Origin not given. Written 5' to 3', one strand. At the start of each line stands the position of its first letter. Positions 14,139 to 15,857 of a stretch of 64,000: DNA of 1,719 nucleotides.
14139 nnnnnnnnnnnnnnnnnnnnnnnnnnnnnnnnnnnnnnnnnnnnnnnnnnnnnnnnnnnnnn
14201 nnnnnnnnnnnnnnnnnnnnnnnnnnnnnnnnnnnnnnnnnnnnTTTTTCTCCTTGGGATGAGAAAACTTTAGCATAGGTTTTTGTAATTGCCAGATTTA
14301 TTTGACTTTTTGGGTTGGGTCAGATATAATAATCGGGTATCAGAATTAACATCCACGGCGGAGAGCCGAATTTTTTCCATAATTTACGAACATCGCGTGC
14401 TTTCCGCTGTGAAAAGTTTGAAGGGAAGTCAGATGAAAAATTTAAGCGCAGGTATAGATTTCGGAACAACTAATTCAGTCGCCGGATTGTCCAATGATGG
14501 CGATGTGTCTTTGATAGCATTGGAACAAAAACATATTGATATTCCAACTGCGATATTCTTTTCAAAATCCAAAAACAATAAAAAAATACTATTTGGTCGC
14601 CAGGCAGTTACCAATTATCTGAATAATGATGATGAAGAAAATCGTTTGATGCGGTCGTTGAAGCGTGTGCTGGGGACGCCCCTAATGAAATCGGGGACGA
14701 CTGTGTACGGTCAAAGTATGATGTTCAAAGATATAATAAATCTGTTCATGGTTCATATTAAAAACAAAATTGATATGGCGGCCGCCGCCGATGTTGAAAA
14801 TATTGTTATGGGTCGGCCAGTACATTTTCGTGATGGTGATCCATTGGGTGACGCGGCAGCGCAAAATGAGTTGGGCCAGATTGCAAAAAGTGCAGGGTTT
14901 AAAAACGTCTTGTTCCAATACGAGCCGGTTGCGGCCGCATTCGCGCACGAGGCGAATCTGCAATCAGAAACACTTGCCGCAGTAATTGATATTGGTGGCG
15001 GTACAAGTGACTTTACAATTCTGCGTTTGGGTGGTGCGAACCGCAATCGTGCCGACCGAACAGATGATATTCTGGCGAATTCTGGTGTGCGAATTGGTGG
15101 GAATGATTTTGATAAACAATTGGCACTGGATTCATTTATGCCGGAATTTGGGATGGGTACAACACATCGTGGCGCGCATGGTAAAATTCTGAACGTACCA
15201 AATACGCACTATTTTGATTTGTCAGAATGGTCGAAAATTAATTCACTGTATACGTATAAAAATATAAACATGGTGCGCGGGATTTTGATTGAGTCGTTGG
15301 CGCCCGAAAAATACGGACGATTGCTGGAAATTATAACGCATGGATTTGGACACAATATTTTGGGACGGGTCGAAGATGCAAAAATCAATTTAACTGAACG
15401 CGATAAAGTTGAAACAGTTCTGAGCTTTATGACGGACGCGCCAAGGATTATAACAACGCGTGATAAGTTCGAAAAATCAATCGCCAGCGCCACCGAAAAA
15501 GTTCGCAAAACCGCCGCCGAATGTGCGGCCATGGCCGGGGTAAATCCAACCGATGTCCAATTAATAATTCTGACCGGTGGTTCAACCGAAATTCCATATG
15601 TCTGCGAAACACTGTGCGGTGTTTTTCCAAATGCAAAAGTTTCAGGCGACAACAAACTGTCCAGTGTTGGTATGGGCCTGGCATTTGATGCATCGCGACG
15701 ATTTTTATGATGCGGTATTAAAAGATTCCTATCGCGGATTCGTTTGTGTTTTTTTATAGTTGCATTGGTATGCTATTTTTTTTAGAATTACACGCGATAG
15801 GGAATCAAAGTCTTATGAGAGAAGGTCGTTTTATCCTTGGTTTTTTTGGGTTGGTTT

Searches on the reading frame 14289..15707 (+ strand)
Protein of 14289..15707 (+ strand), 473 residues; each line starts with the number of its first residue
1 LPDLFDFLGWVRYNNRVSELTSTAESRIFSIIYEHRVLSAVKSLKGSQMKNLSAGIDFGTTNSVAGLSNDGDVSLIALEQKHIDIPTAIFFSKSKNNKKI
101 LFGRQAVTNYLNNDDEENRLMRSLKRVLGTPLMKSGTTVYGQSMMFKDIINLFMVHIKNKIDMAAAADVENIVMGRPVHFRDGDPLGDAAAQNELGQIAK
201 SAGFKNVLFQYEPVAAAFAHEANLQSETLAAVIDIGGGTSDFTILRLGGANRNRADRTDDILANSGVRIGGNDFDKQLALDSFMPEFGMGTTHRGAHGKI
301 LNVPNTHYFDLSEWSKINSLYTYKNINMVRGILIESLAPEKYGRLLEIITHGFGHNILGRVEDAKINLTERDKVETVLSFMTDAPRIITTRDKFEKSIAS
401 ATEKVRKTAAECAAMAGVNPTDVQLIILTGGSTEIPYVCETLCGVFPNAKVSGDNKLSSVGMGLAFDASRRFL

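Call 11: search_protein_families(library=pfam, proteins=[window:14289-15707:+], max_evalue=0.001)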
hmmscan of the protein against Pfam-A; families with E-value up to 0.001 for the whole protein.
window:14289-15707:+ (473 aa): 2 families
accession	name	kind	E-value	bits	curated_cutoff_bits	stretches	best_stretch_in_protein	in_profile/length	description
PF00012.26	HSP70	-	5.8e-20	71.5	20.6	2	54-287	2-238/599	Hsp70 protein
PF06723.19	MreB_Mbl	-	7.6e-09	35.3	27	1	154-277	78-183/327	MreB/Mbl protein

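Call 68: search_protein_families(library=ncbifam, proteins=[window:14430-15707:+], max_evalue=0.01)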
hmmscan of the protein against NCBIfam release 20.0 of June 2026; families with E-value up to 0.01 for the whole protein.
window:14430-15707:+ (426 aa): 14 families
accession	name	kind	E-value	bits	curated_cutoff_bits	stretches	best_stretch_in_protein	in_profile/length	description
NF008673.0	PRK11678.1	equivalog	1.2e-76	258.3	331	1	48-425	81-449/450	molecular chaperone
NF003520.0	PRK05183.1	subfamily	2.7e-25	88.9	620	2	3-233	18-248/621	Fe-S protein assembly chaperone HscA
TIGR01991.1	HscA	equivalog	2.9e-25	88.8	708.55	2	7-233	2-228/600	Fe-S protein assembly chaperone HscA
NF001413.0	PRK00290.1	equivalog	3.2e-23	81.9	648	2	7-231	5-228/625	molecular chaperone DnaK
NF002399.0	PRK01433.1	equivalog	7.1e-23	81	743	2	3-229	18-235/595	Fe-S protein assembly chaperone HscA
TIGR02350.1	prok_dnaK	equivalog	7.5e-22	77.4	822.55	2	8-231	4-227/596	molecular chaperone DnaK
NF009947.0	PRK13411.1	equivalog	7.6e-16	57.3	1002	2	8-231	6-230/662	molecular chaperone DnaK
NF009946.0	PRK13410.1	equivalog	3e-15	55.5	1019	2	115-231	128-231/669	molecular chaperone DnaK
NF010540.1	PRK13929.1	exception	1.5e-08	34.1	515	1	143-230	112-188/334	rod-share determining protein MreBH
TIGR00904.1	mreB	subfamily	1.5e-08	34.1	365.75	1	150-229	119-187/334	MreB/Mrl family cell shape determining protein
NF010539.0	PRK13927.1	subfamily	5.1e-08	32.2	293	1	150-231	120-190/339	rod shape-determining protein MreB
NF053558.1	BeeR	equivalog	2.9e-05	23.2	530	1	7-198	3-176/349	BeeR family actin-like protein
NF011660.0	PRK15080.1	equivalog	0.0012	18.1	182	0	149-201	114-161/277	ethanolamine utilization protein EutJ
TIGR02529.1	EutJ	subfamily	0.0033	17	152.1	1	151-201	83-128/239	ethanolamine utilization protein EutJ family protein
